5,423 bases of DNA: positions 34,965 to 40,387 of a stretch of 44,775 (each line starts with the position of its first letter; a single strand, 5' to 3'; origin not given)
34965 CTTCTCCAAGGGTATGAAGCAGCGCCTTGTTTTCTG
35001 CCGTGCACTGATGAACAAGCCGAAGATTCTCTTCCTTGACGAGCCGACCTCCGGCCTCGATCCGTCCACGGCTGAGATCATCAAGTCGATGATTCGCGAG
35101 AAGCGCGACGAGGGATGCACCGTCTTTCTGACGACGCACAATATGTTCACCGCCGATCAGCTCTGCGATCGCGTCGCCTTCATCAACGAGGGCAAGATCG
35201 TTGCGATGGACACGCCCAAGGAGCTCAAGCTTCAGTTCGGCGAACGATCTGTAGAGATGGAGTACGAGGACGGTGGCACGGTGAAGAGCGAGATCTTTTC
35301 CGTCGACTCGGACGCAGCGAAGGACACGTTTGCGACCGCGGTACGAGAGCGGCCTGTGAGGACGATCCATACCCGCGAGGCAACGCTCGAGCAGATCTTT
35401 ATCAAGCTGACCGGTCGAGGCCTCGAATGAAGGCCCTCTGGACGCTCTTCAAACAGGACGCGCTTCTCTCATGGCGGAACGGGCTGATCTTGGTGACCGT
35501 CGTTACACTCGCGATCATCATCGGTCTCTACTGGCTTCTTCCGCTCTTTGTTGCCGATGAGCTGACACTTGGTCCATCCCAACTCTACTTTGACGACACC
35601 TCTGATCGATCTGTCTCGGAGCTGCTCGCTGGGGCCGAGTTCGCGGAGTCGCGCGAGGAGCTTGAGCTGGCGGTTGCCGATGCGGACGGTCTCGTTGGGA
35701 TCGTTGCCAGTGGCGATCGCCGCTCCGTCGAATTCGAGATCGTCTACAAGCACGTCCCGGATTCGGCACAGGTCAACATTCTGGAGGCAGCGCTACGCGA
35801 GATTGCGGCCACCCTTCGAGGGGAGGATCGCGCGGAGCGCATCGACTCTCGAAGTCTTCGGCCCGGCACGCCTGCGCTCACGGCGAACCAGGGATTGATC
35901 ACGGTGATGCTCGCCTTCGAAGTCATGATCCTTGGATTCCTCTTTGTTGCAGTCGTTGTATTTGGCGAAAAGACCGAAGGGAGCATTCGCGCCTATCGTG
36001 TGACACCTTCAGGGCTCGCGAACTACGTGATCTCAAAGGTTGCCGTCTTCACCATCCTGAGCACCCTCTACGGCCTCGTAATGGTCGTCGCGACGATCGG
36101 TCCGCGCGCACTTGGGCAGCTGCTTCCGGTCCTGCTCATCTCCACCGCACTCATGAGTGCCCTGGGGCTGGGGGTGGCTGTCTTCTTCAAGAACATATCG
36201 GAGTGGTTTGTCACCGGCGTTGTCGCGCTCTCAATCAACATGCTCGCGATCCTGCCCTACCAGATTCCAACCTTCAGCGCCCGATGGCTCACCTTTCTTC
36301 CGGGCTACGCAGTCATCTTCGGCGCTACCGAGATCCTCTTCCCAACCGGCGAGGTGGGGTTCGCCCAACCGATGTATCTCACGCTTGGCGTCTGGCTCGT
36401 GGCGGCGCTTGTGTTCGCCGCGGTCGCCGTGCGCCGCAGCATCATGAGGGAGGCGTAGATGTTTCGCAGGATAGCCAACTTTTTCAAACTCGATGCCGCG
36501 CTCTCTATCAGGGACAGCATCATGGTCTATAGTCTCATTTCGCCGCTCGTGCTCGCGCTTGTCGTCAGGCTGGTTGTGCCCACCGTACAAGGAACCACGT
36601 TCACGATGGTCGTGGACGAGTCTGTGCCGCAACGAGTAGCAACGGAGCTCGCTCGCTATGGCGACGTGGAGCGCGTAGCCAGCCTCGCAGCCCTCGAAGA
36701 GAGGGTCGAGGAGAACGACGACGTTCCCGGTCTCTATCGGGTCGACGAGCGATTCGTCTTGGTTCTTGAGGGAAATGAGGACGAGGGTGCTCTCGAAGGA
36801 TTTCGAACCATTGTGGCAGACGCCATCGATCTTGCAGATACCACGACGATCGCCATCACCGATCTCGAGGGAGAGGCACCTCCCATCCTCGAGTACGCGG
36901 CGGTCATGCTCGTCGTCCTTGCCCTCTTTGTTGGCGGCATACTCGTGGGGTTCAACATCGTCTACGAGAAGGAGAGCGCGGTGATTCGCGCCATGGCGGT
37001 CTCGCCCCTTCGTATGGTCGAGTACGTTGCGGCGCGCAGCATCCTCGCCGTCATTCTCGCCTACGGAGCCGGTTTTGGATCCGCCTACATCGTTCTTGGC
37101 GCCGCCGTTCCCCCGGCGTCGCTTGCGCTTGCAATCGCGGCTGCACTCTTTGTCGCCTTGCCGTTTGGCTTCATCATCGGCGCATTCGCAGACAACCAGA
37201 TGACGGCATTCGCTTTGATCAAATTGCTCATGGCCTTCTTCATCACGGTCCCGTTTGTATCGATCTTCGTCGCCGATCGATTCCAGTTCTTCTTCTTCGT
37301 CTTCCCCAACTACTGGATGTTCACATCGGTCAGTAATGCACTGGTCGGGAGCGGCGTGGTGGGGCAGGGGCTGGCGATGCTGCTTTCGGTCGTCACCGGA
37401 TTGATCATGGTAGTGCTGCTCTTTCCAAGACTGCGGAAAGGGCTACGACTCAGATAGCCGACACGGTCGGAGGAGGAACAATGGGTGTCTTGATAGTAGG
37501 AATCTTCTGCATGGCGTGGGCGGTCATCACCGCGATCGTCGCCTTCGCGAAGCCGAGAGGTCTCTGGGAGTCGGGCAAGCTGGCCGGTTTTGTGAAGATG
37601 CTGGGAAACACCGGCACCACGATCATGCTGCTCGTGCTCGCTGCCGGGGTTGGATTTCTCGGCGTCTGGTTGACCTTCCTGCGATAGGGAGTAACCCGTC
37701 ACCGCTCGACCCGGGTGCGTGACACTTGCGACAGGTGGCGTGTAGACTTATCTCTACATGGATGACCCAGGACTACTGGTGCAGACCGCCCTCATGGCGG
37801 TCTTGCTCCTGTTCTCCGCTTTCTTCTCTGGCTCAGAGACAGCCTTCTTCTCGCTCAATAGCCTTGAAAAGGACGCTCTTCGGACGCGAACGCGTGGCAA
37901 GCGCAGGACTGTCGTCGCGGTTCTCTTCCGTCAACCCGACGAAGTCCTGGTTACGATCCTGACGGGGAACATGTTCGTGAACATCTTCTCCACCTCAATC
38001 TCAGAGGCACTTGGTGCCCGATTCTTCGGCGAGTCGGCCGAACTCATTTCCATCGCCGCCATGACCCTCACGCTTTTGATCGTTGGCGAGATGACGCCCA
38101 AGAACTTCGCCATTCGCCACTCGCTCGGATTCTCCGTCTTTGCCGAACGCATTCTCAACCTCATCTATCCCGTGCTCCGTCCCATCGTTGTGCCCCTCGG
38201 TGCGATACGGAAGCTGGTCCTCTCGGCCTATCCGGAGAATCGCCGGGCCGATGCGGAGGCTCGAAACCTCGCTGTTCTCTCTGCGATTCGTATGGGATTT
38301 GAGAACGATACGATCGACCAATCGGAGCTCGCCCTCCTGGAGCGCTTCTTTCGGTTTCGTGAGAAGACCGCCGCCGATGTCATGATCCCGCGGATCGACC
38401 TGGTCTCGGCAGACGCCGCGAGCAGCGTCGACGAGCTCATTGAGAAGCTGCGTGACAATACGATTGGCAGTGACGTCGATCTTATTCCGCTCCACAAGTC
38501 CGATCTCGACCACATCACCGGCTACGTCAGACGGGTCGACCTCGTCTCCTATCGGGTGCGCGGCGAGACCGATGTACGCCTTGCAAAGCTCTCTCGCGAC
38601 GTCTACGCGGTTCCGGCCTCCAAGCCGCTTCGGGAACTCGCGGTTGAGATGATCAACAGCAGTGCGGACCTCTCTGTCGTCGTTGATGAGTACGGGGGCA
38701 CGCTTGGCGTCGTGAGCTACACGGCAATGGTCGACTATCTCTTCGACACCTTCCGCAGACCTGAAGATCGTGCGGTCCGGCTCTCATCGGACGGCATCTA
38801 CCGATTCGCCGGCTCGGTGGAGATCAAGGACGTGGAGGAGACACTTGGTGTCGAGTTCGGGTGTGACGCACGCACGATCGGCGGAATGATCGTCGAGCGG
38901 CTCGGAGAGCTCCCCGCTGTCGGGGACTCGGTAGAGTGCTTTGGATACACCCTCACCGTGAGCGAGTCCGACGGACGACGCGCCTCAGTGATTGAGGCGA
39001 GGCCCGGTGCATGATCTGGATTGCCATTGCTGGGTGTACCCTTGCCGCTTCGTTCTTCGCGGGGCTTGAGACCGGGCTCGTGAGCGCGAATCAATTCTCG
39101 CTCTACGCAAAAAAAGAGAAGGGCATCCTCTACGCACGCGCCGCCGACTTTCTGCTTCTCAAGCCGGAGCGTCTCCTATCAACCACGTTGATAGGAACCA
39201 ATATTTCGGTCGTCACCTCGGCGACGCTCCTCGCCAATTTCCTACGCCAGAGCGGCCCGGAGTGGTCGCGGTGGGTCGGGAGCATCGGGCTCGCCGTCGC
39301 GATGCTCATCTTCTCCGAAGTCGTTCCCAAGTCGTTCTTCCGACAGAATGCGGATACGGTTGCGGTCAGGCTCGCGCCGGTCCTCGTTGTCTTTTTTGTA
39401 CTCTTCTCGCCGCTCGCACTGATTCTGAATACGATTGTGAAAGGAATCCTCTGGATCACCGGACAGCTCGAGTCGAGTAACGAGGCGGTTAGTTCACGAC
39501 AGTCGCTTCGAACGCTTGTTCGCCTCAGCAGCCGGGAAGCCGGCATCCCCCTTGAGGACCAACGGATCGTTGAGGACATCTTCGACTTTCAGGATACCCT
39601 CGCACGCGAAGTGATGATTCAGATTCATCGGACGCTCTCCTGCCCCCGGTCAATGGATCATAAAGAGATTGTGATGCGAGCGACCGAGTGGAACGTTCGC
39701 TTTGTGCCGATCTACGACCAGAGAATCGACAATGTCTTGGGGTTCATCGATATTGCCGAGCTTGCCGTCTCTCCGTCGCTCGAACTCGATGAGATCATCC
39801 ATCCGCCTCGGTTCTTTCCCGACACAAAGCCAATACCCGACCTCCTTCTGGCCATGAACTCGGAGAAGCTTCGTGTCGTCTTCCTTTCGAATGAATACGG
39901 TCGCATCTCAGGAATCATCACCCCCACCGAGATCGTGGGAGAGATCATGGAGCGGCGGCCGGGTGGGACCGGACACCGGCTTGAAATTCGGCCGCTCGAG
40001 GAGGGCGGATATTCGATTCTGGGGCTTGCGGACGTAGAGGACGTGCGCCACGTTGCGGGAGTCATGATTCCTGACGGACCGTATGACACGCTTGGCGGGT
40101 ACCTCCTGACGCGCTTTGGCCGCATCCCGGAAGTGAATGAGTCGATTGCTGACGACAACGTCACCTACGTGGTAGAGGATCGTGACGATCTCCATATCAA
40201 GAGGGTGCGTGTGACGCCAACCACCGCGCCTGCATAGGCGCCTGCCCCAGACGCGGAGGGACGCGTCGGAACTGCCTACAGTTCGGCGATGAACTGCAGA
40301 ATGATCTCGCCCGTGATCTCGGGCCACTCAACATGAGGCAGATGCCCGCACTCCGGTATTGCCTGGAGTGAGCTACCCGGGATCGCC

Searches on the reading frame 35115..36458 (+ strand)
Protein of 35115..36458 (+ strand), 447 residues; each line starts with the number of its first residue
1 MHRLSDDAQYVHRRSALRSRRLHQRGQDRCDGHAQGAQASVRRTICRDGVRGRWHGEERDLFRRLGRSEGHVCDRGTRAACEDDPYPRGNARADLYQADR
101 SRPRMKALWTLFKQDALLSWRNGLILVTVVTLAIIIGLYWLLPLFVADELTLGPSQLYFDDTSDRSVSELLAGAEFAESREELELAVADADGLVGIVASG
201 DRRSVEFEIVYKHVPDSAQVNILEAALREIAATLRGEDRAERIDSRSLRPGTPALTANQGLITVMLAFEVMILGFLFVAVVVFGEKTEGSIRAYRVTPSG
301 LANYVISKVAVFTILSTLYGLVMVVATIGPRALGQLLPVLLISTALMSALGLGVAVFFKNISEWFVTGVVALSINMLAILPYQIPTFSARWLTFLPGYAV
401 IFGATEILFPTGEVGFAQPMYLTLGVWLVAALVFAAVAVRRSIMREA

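Call 80: search_protein_families(library=pfam, proteins=[window:35115-36458:+], max_evalue=0.0001)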
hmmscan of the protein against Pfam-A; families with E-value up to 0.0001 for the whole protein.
window:35115-36458:+ (447 aa): 2 families
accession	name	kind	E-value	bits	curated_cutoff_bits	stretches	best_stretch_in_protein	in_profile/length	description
PF12698.13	ABC2_membrane_3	-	7.8e-14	51.9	31.6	1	124-439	4-346/347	ABC-2 family transporter protein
PF24686.1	FLQE3_permease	-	2.8e-13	50.6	60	1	266-436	50-226/232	Fluoroquinolones export permease protein family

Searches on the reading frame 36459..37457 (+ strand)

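Call 80: search_protein_families(library=pfam, proteins=[window:36459-37457:+], max_evalue=0.0001)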
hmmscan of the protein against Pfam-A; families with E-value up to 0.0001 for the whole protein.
window:36459-37457:+ (332 aa): 1 family
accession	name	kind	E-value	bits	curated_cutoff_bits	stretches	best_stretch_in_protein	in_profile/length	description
PF12698.13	ABC2_membrane_3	-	6.4e-16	58.8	31.6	1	22-321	4-345/347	ABC-2 family transporter protein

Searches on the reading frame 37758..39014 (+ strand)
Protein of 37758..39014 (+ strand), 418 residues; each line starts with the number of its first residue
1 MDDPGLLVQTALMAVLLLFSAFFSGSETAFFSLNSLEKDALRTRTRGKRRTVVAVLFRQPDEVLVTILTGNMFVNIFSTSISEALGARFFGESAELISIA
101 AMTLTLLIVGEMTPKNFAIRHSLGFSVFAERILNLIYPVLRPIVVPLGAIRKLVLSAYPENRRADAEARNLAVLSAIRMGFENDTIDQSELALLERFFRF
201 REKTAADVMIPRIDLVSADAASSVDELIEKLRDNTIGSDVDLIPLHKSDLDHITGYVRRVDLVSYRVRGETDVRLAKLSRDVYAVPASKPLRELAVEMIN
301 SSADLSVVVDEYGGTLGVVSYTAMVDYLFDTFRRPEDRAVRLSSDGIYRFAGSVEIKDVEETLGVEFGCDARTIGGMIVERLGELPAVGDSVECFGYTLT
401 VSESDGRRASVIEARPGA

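Call 80: search_protein_families(library=pfam, proteins=[window:37758-39014:+], max_evalue=0.0001)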
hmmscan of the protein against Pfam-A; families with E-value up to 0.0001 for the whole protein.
window:37758-39014:+ (418 aa): 3 families
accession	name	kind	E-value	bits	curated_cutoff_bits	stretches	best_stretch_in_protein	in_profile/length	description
PF01595.25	CNNM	-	1.4e-32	113.2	28.4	1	13-173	3-169/181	Cyclin M transmembrane N-terminal domain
PF03471.22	CorC_HlyC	-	4.3e-16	59.1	27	1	344-413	4-76/81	Transporter associated domain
PF00571.33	CBS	-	3.8e-07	30.8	24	0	279-328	6-55/57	CBS domain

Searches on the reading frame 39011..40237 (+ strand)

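Call 80: search_protein_families(library=pfam, proteins=[window:39011-40237:+], max_evalue=0.0001)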
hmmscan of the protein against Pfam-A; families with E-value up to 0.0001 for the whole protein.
window:39011-40237:+ (408 aa): 3 families
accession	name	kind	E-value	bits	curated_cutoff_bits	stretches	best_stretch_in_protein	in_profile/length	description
PF01595.25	CNNM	-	3.6e-33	115.2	28.4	1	6-178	3-176/181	Cyclin M transmembrane N-terminal domain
PF03471.22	CorC_HlyC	-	3.4e-16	59.5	27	1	329-403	3-79/81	Transporter associated domain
PF00571.33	CBS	-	9.8e-05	23.1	24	0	263-313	6-56/57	CBS domain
